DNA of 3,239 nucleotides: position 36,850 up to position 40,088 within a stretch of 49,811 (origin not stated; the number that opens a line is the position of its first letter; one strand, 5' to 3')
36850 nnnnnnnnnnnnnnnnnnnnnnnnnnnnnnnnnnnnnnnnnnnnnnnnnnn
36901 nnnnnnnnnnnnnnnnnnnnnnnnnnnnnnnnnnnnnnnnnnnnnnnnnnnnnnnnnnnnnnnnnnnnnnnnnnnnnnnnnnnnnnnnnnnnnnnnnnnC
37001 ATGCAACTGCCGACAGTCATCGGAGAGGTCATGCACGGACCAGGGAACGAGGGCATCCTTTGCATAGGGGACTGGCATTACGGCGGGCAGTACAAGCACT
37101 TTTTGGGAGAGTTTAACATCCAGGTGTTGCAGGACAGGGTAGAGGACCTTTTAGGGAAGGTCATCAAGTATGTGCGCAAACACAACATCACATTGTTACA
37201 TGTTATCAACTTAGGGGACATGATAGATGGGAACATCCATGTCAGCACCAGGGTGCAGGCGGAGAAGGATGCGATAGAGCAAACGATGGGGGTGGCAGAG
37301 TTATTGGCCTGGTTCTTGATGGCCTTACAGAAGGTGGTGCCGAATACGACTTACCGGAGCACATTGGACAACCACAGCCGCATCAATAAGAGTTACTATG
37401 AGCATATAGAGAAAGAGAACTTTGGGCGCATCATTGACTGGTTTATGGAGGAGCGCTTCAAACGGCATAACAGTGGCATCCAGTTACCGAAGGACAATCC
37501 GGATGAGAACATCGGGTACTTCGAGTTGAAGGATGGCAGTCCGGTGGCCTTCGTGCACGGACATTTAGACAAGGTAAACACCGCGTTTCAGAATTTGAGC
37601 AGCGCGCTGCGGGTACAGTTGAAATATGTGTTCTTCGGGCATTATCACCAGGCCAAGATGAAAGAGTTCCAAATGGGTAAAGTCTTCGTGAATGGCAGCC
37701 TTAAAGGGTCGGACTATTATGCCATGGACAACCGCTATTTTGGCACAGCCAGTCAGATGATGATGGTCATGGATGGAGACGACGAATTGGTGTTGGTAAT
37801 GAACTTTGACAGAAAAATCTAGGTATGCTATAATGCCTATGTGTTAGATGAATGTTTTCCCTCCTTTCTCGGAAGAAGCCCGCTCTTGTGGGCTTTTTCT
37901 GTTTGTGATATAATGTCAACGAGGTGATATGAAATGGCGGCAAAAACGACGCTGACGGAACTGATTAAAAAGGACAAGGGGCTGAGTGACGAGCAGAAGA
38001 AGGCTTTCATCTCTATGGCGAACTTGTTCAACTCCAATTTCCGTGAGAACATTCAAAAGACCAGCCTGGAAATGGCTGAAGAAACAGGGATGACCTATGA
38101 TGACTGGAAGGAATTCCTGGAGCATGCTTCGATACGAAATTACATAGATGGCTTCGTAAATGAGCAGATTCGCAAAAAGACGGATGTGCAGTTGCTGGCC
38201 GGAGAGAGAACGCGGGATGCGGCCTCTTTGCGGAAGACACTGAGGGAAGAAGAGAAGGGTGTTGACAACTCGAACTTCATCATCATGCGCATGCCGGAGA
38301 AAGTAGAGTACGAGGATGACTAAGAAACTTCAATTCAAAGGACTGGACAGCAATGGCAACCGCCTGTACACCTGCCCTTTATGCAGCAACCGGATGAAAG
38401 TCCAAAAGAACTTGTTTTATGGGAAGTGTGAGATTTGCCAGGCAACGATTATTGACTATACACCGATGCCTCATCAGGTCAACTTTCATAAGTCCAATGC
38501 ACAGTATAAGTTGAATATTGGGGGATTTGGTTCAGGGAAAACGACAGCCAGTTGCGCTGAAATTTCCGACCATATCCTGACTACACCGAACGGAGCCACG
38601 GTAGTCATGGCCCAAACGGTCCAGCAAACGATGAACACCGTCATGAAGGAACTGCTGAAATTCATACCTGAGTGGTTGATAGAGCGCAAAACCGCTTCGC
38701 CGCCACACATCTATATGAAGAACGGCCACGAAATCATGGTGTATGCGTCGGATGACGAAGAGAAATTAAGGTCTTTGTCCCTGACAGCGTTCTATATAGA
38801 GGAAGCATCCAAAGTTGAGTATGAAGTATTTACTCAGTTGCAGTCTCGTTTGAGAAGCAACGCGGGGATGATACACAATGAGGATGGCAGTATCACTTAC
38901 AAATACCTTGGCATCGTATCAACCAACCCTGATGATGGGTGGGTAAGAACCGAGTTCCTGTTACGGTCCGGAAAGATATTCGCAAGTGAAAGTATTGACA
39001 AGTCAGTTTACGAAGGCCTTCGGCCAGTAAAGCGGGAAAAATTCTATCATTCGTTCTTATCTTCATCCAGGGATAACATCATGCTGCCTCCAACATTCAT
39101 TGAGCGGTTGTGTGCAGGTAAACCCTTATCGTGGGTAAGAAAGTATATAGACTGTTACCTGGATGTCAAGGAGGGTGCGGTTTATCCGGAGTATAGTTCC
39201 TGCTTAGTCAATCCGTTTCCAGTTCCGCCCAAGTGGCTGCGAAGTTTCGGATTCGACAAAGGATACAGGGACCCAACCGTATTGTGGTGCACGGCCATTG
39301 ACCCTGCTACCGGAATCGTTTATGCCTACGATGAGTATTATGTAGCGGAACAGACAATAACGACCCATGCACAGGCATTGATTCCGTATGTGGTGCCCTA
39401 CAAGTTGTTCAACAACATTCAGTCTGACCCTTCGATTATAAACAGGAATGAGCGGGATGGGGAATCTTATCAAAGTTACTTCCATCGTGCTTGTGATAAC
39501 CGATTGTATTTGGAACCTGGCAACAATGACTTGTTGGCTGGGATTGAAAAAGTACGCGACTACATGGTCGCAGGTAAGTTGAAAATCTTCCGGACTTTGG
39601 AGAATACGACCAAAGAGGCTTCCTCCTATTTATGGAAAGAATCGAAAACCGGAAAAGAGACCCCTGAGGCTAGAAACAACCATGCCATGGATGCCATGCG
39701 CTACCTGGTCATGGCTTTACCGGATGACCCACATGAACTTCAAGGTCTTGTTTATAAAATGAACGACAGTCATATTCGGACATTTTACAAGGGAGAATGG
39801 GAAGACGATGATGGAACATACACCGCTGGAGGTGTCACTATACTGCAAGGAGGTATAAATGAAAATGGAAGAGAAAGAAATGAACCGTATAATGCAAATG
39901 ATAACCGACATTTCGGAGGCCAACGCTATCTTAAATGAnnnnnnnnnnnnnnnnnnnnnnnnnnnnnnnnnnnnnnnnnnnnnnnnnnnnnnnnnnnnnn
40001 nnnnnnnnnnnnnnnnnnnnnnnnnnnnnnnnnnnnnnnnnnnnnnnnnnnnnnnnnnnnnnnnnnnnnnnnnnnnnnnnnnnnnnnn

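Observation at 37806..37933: Perfect consensus promoter followed ~45 nt later by a terminator, directly upstream of the terminase genes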

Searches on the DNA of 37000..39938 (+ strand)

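Call 4: search_dna_similar(query=window:37000-39000:+, collection=phages, mode=distant, max_rows=30)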
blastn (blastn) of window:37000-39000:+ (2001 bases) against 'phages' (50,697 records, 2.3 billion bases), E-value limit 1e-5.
No match.

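Call 12: search_rna_families(source=window, start=37700, end=38050, threshold=evalue, max_evalue=10)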
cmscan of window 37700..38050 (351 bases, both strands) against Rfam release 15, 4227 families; matches with E-value up to 10: 6.
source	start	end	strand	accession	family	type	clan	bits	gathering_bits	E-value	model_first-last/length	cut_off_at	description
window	37811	37898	+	RF01386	isrB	Gene; sRNA;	-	19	35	0.32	1-87/87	no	isrB Hfq binding RNA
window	37813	37898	+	RF02144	rsmX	Gene;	CL00106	14.7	56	1.7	1-114/114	no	rsmX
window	37906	37987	+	RF00277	SNORD49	Gene; snRNA; snoRNA; CD-box;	CL00062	12.2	37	1.9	1-71/71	no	Small nucleolar RNA SNORD49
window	37853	37901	+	RF02278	Betaproteobacteria_toxic_sRNA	Gene; sRNA;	-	12.2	50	8.2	1-64/64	no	Betaproteobacteria toxic small RNA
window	37774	37866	+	RF01295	SCARNA7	Gene; snRNA; snoRNA; scaRNA;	-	10.1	65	1.8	1-330/330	no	Small Cajal body-specific RNA 7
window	37956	38044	+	RF01295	SCARNA7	Gene; snRNA; snoRNA; scaRNA;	-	7.5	65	7.5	1-330/330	no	Small Cajal body-specific RNA 7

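Call 45: search_rna_families(sources=[L143, L137, L141, L179, L181, L147, L161, L136], threshold=evalue, max_evalue=1)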
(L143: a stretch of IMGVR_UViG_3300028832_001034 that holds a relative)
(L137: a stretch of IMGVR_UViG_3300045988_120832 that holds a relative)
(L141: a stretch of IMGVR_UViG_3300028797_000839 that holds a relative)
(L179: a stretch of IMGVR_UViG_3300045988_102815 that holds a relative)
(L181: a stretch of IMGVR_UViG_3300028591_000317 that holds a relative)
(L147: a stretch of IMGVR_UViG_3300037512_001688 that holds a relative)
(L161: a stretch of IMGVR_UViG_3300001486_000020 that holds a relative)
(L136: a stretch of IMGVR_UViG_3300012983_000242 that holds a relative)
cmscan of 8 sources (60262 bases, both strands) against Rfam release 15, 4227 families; matches with E-value up to 1: 0.
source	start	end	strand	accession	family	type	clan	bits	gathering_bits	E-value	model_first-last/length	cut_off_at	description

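Call 72: build_rna_model(alignment_id=A6)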
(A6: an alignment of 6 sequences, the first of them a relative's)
Model R1 built from alignment A6 (6 sequences, 133 columns); structure: RNAalifold consensus.
model positions 115; base pairs 20; branch points 1; effective number of sequences 1.98; information 0.59 bits per position. Calibrated on 0.2 Mb of random sequence (short: E-values are rough).
structure used (alignment columns):
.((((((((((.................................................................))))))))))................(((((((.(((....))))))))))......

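Call 73: search_with_rna_model(model_id=R1, sources=[window, L131, L132, L133, L134, L135, L136, L137, L138, L139, L140, L141, L142, L143, L144, L145, L146, L147, L148, L149, L150, L151, L152, L153, L154, L155, L156, L157, L158, L159, L160, L161, L162, L163, L164, L165, L166, L167, L168, L169, L170, L171, L172, L173, L174, L175, L176, L177, L178, L179, L180, L181, L182, L183, L184, L191, L192, L193, L194, L195, L196, L197, L001, L002, L003, L004, L189, L190], max_evalue=10, make_alignment=true)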
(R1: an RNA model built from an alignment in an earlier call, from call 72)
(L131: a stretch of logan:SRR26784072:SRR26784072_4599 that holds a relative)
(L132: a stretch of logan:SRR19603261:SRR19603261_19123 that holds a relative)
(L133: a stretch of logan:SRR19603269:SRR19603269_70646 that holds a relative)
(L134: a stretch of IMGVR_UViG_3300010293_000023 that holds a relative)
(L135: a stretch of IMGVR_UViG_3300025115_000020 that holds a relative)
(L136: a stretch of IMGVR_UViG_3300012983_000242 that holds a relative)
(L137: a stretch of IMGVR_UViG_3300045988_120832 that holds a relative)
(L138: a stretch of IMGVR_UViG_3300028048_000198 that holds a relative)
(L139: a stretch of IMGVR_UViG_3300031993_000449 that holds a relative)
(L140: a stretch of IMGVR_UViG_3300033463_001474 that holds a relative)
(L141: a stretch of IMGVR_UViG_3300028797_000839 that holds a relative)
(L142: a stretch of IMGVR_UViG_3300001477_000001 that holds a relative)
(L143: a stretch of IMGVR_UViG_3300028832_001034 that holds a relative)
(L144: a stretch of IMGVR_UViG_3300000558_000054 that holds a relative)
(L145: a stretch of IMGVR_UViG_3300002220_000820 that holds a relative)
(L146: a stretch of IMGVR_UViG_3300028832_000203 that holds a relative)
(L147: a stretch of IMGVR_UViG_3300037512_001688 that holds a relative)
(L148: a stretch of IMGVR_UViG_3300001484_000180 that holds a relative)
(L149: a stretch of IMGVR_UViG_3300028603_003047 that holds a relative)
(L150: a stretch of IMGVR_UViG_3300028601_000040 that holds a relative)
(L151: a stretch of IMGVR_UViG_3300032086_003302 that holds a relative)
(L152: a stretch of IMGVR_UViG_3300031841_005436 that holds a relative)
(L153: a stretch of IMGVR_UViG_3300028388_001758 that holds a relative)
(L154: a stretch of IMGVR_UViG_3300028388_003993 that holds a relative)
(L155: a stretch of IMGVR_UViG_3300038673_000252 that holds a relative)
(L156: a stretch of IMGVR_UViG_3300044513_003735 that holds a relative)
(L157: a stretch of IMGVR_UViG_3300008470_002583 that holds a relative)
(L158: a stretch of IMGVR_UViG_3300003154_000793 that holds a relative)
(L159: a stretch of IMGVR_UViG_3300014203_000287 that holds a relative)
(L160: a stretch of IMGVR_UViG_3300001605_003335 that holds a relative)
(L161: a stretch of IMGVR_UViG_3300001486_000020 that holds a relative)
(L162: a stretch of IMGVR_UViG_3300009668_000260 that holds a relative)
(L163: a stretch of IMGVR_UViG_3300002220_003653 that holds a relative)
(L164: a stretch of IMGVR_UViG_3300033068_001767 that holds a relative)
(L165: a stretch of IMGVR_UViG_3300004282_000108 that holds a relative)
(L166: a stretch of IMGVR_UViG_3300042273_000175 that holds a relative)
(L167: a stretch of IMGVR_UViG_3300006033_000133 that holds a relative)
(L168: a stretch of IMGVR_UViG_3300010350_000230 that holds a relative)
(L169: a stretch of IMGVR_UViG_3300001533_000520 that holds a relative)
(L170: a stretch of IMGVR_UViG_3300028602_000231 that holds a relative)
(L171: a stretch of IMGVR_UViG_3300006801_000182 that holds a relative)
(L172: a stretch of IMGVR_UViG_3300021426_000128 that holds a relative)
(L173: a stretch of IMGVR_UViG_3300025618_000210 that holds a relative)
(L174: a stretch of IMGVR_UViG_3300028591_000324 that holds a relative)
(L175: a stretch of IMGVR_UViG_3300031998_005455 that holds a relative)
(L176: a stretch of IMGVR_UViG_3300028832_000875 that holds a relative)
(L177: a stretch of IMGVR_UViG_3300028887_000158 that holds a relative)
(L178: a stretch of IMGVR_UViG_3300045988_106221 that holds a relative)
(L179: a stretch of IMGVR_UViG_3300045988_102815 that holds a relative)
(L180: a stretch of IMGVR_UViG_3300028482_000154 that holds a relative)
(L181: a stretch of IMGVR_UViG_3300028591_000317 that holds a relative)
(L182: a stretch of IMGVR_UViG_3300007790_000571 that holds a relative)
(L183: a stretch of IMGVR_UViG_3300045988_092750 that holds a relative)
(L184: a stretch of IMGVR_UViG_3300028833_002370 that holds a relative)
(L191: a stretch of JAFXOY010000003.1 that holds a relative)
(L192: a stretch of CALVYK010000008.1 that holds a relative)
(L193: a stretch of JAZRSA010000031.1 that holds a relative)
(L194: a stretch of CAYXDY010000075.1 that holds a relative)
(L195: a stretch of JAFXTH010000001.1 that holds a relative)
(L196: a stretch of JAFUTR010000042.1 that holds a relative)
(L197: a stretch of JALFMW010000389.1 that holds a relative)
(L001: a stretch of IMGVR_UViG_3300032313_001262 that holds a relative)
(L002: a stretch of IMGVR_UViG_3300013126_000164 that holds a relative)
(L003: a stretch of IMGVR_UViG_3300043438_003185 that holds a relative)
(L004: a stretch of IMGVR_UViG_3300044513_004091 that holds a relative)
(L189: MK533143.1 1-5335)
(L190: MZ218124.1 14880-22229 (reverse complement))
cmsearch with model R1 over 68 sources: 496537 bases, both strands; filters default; matches with E-value up to 10: 23.
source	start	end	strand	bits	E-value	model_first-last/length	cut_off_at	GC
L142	2278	2390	+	112.4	5.2e-18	1-115/115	no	0.33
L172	2289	2400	+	112.3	5.4e-18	1-115/115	no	0.35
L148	2267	2389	+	110.1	1.4e-17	1-115/115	no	0.28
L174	2277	2387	+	104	2e-16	1-115/115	no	0.34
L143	2280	2392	+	90.7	6.2e-14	1-115/115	no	0.33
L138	2258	2386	+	89.8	9.3e-14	1-115/115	no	0.33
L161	2247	2375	+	87.7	2.3e-13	1-115/115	no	0.32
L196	2278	2385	+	68.9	7.8e-10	1-115/115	no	0.34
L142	2362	2385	-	24.6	0.17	87-110/115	no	0.42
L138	2358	2381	-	23.9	0.23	87-110/115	no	0.33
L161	2347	2370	-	23.9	0.23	87-110/115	no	0.33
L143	2364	2387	-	19.2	1.7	87-110/115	no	0.25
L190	4142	4240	-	18.6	2.2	1-115/115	no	0.3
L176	323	405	-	18.2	2.7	1-115/115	no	0.22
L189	2094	2190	-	17.9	3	1-115/115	no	0.28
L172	2368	2445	-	17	4.6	1-115/115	no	0.23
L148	2360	2384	-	16.8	4.9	87-110/115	no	0.4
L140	2313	2419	+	16.7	5.1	1-115/115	no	0.36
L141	2313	2419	+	16.7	5.1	1-115/115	no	0.36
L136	2393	2535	+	16.5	5.7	1-115/115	no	0.36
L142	2402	2511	+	16.2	6.4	1-115/115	no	0.26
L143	2839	2956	-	15.9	7.2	1-115/115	no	0.32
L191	41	114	-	15.4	9.2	1-115/115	no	0.34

Alignment A7: 23 matches aligned to the model, 200 columns, each read 5' to 3' on its own strand. Consensus structure (alignment columns), stored with it:
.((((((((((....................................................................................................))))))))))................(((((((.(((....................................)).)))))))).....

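Call 97: search_dna_similar(query=L137:2235-2560:+, collection=phages, mode=distant, max_evalue=0.01, max_rows=10)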
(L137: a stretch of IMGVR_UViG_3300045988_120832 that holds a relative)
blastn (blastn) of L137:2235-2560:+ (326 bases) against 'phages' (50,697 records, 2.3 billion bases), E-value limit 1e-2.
No match.

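Call 98: search_with_rna_model(model_id=R1, sources=[L142, L172, L148, L174, L143, L138, L161, L196, L192, L179], max_evalue=0.00001, make_alignment=true)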
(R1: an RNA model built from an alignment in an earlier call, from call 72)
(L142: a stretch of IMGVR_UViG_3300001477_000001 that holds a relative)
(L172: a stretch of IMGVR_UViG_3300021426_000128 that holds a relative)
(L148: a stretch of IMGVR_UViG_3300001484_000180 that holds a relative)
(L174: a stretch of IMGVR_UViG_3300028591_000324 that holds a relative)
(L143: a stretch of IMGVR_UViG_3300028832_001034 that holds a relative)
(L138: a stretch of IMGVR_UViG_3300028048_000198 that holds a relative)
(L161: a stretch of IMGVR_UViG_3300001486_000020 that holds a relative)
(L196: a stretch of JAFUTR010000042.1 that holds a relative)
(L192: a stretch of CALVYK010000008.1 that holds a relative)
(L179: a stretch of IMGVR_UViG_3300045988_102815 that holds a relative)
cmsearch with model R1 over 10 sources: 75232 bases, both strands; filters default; matches with E-value up to 0.00001: 8.
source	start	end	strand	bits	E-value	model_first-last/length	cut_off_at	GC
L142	2278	2390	+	112.4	7.8e-19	1-115/115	no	0.33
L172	2289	2400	+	112.3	8.2e-19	1-115/115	no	0.35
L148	2267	2389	+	110.1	2.2e-18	1-115/115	no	0.28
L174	2277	2387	+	104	3.1e-17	1-115/115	no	0.34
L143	2280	2392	+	90.7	9.4e-15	1-115/115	no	0.33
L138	2258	2386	+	89.8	1.4e-14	1-115/115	no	0.33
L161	2247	2375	+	87.7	3.5e-14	1-115/115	no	0.32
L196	2278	2385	+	68.9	1.2e-10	1-115/115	no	0.34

Alignment A8: 8 matches aligned to the model, 132 columns, each read 5' to 3' on its own strand. Consensus structure (alignment columns), stored with it:
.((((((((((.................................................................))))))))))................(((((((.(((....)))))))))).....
